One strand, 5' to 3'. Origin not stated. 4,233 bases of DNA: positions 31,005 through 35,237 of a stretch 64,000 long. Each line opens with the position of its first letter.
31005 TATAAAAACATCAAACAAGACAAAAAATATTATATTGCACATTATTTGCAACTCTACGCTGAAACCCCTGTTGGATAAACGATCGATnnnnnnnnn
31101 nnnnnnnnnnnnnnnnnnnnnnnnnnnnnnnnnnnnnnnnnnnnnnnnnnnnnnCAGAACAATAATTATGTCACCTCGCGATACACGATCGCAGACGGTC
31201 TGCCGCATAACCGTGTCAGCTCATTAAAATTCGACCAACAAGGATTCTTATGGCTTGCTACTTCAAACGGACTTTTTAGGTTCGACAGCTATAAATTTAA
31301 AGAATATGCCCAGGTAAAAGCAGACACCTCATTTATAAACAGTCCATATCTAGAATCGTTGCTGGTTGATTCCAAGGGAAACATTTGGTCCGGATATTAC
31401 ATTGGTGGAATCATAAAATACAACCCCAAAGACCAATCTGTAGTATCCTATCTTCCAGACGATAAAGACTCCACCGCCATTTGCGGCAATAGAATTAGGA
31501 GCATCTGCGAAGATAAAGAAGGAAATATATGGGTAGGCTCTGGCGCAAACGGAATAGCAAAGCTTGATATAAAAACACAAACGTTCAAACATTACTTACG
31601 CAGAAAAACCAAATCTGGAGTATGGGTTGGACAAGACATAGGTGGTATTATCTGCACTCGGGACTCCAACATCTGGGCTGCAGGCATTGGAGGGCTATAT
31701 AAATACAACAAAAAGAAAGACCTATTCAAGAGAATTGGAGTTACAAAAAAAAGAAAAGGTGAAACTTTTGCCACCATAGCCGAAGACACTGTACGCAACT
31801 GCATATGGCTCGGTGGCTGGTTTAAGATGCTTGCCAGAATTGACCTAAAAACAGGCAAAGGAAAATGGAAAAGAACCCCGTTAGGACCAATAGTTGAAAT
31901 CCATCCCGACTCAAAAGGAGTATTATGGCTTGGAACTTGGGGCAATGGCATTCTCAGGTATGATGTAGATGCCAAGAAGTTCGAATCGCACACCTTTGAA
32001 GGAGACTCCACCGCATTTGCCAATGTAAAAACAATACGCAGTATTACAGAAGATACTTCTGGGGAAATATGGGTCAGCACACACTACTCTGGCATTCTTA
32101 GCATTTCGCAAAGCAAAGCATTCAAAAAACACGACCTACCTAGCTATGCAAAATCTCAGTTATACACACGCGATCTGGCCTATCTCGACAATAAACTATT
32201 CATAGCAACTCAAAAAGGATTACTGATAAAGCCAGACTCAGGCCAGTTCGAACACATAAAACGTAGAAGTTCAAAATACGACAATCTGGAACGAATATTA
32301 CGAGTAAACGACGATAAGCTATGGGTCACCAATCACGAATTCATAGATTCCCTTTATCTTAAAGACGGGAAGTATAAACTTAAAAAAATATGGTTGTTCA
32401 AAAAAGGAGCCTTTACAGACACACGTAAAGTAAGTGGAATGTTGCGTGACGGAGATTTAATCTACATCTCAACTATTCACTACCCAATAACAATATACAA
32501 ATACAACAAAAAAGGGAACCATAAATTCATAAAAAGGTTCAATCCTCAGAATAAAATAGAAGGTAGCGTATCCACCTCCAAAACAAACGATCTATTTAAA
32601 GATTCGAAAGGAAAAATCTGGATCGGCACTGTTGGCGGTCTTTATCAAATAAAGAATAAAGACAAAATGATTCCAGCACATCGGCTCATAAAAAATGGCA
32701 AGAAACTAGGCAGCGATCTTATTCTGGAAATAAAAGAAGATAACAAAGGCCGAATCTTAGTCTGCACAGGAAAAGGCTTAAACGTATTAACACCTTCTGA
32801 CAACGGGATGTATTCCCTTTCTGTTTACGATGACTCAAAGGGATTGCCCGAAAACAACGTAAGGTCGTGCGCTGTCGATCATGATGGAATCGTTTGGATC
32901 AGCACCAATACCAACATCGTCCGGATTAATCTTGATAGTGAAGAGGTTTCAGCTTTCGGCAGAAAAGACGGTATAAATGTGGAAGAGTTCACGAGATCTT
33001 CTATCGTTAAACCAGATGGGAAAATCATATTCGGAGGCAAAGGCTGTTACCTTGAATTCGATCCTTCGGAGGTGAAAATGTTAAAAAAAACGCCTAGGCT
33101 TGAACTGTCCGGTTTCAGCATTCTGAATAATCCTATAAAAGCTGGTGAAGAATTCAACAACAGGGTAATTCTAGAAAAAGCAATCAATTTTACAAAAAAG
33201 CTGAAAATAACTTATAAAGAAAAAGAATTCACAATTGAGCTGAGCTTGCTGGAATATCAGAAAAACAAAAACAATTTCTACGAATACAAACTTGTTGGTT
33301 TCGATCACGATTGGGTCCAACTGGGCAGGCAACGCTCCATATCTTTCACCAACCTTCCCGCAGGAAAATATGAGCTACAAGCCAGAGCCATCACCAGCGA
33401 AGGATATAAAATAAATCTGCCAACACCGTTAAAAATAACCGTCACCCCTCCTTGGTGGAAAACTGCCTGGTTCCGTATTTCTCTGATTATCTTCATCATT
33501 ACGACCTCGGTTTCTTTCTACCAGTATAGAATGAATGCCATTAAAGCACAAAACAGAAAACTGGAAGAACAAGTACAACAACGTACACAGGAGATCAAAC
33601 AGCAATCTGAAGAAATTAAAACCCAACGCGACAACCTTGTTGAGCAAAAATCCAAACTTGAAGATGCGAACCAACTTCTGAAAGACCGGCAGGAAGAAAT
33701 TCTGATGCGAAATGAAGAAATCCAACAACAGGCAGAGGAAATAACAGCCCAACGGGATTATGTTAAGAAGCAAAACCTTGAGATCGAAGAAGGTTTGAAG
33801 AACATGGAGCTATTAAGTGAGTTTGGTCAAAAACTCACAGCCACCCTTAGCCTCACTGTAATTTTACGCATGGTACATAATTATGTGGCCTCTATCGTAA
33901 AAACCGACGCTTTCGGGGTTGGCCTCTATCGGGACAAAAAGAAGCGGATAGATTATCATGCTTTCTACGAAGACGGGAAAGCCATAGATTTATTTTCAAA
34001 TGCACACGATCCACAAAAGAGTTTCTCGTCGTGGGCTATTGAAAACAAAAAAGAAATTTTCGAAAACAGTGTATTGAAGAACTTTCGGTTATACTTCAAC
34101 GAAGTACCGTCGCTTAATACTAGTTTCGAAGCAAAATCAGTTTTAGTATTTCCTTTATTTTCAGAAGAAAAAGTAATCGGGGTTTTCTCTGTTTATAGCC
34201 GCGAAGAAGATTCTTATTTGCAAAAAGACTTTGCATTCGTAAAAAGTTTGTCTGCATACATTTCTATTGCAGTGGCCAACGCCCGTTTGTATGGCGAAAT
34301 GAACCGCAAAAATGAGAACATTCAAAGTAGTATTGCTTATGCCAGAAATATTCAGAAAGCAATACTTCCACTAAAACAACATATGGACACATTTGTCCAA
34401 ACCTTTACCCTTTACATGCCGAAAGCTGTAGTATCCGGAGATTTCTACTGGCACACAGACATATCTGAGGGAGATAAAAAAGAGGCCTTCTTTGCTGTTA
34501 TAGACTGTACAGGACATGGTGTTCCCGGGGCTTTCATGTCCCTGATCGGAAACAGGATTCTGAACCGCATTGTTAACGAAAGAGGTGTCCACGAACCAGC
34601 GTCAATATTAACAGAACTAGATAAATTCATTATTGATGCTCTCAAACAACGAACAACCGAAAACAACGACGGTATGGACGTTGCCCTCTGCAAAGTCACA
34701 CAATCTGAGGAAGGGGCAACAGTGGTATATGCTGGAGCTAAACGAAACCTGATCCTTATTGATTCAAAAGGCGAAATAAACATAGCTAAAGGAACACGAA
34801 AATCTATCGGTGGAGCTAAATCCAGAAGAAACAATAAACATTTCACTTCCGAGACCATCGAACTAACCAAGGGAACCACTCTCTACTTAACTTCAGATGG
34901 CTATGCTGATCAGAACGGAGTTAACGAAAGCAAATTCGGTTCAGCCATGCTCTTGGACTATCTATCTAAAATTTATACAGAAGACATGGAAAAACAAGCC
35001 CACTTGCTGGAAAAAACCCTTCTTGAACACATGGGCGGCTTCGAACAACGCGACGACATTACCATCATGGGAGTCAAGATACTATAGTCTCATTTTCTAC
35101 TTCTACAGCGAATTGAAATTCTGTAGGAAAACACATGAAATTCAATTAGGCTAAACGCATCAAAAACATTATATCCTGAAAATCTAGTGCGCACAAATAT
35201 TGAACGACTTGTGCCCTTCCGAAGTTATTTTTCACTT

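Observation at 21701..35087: Three tandem paralogs coupling an HTCS-type periplasmic glycan-sensor fold to a PP2C phosphatase output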

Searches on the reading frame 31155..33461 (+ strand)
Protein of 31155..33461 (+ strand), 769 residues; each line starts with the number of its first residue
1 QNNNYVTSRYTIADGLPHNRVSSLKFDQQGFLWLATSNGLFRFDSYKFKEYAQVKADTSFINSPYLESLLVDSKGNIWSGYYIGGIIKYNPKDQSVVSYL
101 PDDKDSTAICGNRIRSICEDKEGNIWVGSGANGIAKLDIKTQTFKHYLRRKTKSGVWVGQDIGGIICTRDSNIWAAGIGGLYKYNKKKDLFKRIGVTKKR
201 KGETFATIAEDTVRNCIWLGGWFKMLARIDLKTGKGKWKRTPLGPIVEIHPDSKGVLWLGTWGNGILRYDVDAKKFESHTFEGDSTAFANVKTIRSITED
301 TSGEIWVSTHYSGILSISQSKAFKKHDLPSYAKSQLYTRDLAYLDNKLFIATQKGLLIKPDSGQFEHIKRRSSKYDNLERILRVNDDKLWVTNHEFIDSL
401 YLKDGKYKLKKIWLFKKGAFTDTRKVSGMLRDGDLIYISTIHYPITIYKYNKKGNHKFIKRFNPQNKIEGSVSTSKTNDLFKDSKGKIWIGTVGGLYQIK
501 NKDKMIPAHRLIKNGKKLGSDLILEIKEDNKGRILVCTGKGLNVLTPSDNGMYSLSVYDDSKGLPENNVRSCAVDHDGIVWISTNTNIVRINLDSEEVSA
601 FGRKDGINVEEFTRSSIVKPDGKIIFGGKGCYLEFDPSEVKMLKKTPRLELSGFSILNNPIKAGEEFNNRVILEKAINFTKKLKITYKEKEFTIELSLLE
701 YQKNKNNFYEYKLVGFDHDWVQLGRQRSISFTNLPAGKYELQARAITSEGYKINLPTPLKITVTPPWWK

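Call 45: predict_structure(alignment_id=A2)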
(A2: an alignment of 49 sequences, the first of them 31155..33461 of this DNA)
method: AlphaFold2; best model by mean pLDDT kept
length: 769 residues; sequences in the alignment: 49
mean_pLDDT: 88.3   pTM: 0.82
mean pLDDT of the five models: 88.3, 88.3, 87.9, 87.8, 87.1
residues with pLDDT >= 90: 465; 70-90: 249; 50-70: 41; < 50: 14
segments of 3 or more residues with pLDDT < 50: 54-62, 284-286
pLDDT, mean of each block of 10 residues (from residue 1): 71 90 95 92 92 50 78 96 91 91 85 95 96 95 93 85 96 95 96 81 86 96 92 90 92 94 93 88 57 93 91 88 84 84 93 90 83 73 84 85 90 64 78 87 85 79 81 87 94 93 88 92 95 97 94 93 87 96 94 91 80 93 94 92 75 95 94 96 92 94 81 96 93 94 86 92 92
secondary structure, 60 per line:
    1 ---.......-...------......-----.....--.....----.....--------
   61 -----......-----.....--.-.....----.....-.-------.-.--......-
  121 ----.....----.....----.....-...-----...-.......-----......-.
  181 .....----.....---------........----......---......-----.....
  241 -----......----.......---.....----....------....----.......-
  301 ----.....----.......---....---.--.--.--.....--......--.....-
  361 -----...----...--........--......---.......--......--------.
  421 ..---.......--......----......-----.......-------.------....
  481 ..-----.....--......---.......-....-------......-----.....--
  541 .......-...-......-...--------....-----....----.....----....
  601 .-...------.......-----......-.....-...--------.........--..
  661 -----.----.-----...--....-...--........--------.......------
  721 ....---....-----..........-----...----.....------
elements in order (helices of 4 or more, strands of 3 or more residues): E4-10 E21-26 E32-36 E39-43 E48-52 E66-71 E77-81 E86-90 E95-99 E114-119 E125-129 E134-138 E143-147 E149-151 E157-159 E161-167 E173-178 E180-185 E190-194 E204-211 E216-221 E225-230 E236-240 E246-251 E256-262 E266-270 E275-278 H285-288 E293-299 E305-309 E314-320 E324-327 E340-344 E347-352 E355-359 E366-368 E378-385 E388-393 E397-403 E406-411 E426-432 E435-440 E445-450 E456-462 E477-482 E488-492 E495-500 E504-507 E523-528 E534-538 E541-547 E553-558 E571-574 E580-583 E588-592 E597-601 E612-618 E624-629 E631-635 E648-656 E682-685 E692-699 E708-714 E721-724 E728-731 E737-746 E752-754 E759-763
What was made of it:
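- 31155..33458 (+): Gene 3 periplasmic sensor, residues 22-789. It follows signal peptide 31092-31154. AF2 model pLDDT 88.3, pTM 0.82 (call 45).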

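Call 49: fold_search(model_id=the predicted structure, library=pdb)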
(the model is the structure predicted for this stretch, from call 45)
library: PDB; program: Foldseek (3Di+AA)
matches with E <= 10: 1969; with E <= 0.001: 1546
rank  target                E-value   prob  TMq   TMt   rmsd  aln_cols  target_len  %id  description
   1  4a2m_B                1.9e-45  1.00  0.78  0.80   5.0       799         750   22  Structure of the periplasmic domain of the heparin and heparan sulphate sensing hybrid two component system BT4663 in  (released 2012-05-02)
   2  4a2m_A                3.8e-45  1.00  0.79  0.81   4.9       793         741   22  Structure of the periplasmic domain of the heparin and heparan sulphate sensing hybrid two component system BT4663 in  (released 2012-05-02)
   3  4a2m_D                1.0e-44  1.00  0.78  0.80   5.1       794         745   22  Structure of the periplasmic domain of the heparin and heparan sulphate sensing hybrid two component system BT4663 in  (released 2012-05-02)
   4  4a2l_D                5.3e-44  1.00  0.76  0.78   5.9       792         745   22  Structure of the periplasmic domain of the heparin and heparan sulphate sensing hybrid two component system BT4663 in  (released 2012-05-02)
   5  4a2m_C                6.1e-44  1.00  0.78  0.81   5.2       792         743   22  Structure of the periplasmic domain of the heparin and heparan sulphate sensing hybrid two component system BT4663 in  (released 2012-05-02)
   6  4a2l_C                6.7e-44  1.00  0.75  0.77   6.0       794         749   22  Structure of the periplasmic domain of the heparin and heparan sulphate sensing hybrid two component system BT4663 in  (released 2012-05-02)
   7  4a2l_B                7.3e-44  1.00  0.75  0.77   5.8       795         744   22  Structure of the periplasmic domain of the heparin and heparan sulphate sensing hybrid two component system BT4663 in  (released 2012-05-02)
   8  4a2l_E                1.3e-43  1.00  0.75  0.77   6.0       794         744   22  Structure of the periplasmic domain of the heparin and heparan sulphate sensing hybrid two component system BT4663 in  (released 2012-05-02)
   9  4a2l_F                2.6e-43  1.00  0.75  0.77   5.9       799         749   22  Structure of the periplasmic domain of the heparin and heparan sulphate sensing hybrid two component system BT4663 in  (released 2012-05-02)
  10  4a2l_A                1.9e-42  1.00  0.75  0.77   5.9       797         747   23  Structure of the periplasmic domain of the heparin and heparan sulphate sensing hybrid two component system BT4663 in  (released 2012-05-02)
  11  3v9f_A                4.6e-41  1.00  0.75  0.78   6.0       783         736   23  Crystal Structure of the extracellular domain of the putative hybrid two component system BT3049 from B. thetaiotaomic (released 2012-03-14)
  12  3ott_B                2.3e-38  1.00  0.47  0.48  19.8       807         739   19  Crystal Structure of the extracellular domain of the putative one component system BT4673 from B. thetaiotaomicron (released 2011-08-10)
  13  3va6_B                9.1e-38  1.00  0.47  0.48  20.1       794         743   18  Crystal Structure of the extracellular domain of the putative hybrid two component system BT4673 from B. thetaiotaomic (released 2012-06-13)
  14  3ott_A                9.6e-38  1.00  0.46  0.47  19.6       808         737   18  Crystal Structure of the extracellular domain of the putative one component system BT4673 from B. thetaiotaomicron (released 2011-08-10)
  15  3va6_A                5.1e-37  1.00  0.46  0.47  20.4       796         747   19  Crystal Structure of the extracellular domain of the putative hybrid two component system BT4673 from B. thetaiotaomic (released 2012-06-13)
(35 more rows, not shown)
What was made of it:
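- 31155..33458 (+): Foldseek top hits 4A2M/4A2L with TM 0.75-0.81 (call 49).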

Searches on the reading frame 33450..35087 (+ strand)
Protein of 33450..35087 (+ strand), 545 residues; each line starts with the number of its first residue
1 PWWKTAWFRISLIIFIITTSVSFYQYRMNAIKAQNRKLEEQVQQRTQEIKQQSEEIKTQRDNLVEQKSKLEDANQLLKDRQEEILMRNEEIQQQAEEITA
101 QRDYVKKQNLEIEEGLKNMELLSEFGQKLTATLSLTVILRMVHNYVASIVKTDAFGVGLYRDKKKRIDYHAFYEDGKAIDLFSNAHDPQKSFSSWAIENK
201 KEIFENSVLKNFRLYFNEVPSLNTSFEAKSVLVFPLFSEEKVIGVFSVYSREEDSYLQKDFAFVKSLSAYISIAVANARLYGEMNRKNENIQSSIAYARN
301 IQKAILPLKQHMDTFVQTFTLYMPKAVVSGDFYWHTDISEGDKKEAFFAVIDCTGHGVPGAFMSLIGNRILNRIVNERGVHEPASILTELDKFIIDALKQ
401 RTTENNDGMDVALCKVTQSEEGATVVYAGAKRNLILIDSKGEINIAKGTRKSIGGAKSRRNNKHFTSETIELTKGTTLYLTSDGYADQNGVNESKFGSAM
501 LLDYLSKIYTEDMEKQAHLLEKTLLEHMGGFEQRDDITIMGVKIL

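Call 73: predict_structure(alignment_id=A5)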
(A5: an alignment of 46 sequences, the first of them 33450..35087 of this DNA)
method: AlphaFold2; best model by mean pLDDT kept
length: 545 residues; sequences in the alignment: 46
mean_pLDDT: 89.2   pTM: 0.63
mean pLDDT of the five models: 89.2, 89.3, 89.0, 88.6, 88.4
residues with pLDDT >= 90: 309; 70-90: 221; 50-70: 15; < 50: 0
segments of 3 or more residues with pLDDT < 50: none
pLDDT, mean of each block of 10 residues (from residue 1): 76 86 81 75 71 76 85 88 86 81 77 73 78 83 90 94 95 92 93 96 96 92 84 96 96 94 91 85 73 77 91 96 91 97 97 84 91 97 98 90 87 98 98 97 96 82 91 98 96 93 98 98 97 96 96
secondary structure, 60 per line:
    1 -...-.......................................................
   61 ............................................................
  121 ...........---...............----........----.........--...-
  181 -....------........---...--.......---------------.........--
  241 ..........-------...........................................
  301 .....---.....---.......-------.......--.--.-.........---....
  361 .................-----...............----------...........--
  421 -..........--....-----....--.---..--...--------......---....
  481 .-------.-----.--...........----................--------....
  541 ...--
elements in order: H6-131 H135-149 E154-161 E166-174 E177-179 E182-185 H192-199 E203-205 H208-214 E230-238 E241-250 H258-305 H309-313 E317-323 E331-337 E345-353 H357-377 H383-397 E408-418 E422-431 E434-437 E443-446 E468-473 E477-481 H498-508 H513-528 E537-543
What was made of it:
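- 33465..33812 (+): Gene 3 TM helix (33465-33527) and heptad coiled coil (33528-33812). Spacing is 122 aa. AF2 predicts a single continuous helix across the TM and linker (call 73).
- Cytoplasmic model (call 73): pLDDT 89, continuous helix 6-131, GAF 135-250, helix 258-305, PP2C 309-543.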

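Call 76: fold_search(model_id=the predicted structure, library=pdb)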
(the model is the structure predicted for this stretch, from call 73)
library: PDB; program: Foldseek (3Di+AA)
matches with E <= 10: 1018; with E <= 0.001: 341
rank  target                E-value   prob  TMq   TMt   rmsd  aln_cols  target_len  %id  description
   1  6k4e_B                2.2e-21  1.00  0.42  0.90   2.5       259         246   33  SiaA-PP2C domain of Pseudomonas aeruginosa (released 2019-06-26)
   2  6k4e_A                9.4e-21  1.00  0.41  0.88   2.7       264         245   32  SiaA-PP2C domain of Pseudomonas aeruginosa (released 2019-06-26)
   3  5ucg_A                5.7e-11  1.00  0.33  0.50  27.2       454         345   13  Structure of the PP2C Phosphatase Domain and a Fragment of the Regulatory Domain of the Cell Fate Determinant SpoIIE f (released 2017-05-31)
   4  3f7a_B                1.0e-10  1.00  0.38  0.52   5.8       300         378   17  Structure of Orthorhombic crystal form of Pseudomonas aeruginosa RssB (released 2009-11-24)
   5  3f79_D                2.1e-10  1.00  0.32  0.68   5.5       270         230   17  Structure of pseudo-centered cell crystal form of the C-terminal phosphatase domain of P. aeruginosa RssB (released 2009-11-24)
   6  3f7a_A                2.7e-10  1.00  0.34  0.48   6.8       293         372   18  Structure of Orthorhombic crystal form of Pseudomonas aeruginosa RssB (released 2009-11-24)
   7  3f79_F                3.1e-10  1.00  0.33  0.71   4.5       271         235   18  Structure of pseudo-centered cell crystal form of the C-terminal phosphatase domain of P. aeruginosa RssB (released 2009-11-24)
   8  5ucg_E                3.1e-10  1.00  0.35  0.54  30.4       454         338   16  Structure of the PP2C Phosphatase Domain and a Fragment of the Regulatory Domain of the Cell Fate Determinant SpoIIE f (released 2017-05-31)
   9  3eq2_B                3.5e-10  1.00  0.34  0.48   6.6       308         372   18  Structure of Hexagonal Crystal form of Pseudomonas aeruginosa RssB (released 2009-10-20)
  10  5ucg_B                3.7e-10  1.00  0.34  0.53  28.8       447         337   15  Structure of the PP2C Phosphatase Domain and a Fragment of the Regulatory Domain of the Cell Fate Determinant SpoIIE f (released 2017-05-31)
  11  5ucg_C                5.4e-10  1.00  0.32  0.50  31.0       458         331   14  Structure of the PP2C Phosphatase Domain and a Fragment of the Regulatory Domain of the Cell Fate Determinant SpoIIE f (released 2017-05-31)
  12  5ucg_D                7.6e-10  1.00  0.33  0.52  29.6       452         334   15  Structure of the PP2C Phosphatase Domain and a Fragment of the Regulatory Domain of the Cell Fate Determinant SpoIIE f (released 2017-05-31)
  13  3es2_A                8.5e-10  1.00  0.33  0.73   7.2       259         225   18  Structure of the C-terminal phosphatase domain of P. aeruginonsa RssB (released 2009-10-20)
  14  3eq2_A                9.4e-10  1.00  0.34  0.48   5.7       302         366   15  Structure of Hexagonal Crystal form of Pseudomonas aeruginosa RssB (released 2009-10-20)
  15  3f79_B                1.1e-09  1.00  0.33  0.72   5.0       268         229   17  Structure of pseudo-centered cell crystal form of the C-terminal phosphatase domain of P. aeruginosa RssB (released 2009-11-24)
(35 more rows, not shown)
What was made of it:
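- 34299..35084 (+): Gene 3 linker helix plus SiaA-type PP2C domain. Motifs at 34437, 34503, 34668, 34893 and 35049. Foldseek 6K4E TMt 0.90, rmsd 2.5 A, 33% identity (call 76).
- On SiaA (NCBIfam NF038263 equivalog; P. aeruginosa SiaABCD): TMt is 0.90 (call 76).
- On GAF domain sensors: The AF2 model and Foldseek GAF hits agree (calls 73, 76).
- Foldseek gives 6K4E E=2e-21, TMt 0.90 and 33% identity, against SpoIIE/RssB/RsbX/Rv1364c at E=1e-9 to 1e-11 and 13-20% identity (call 76). Identity to the active SiaA-PP2C is 33% (call 76).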
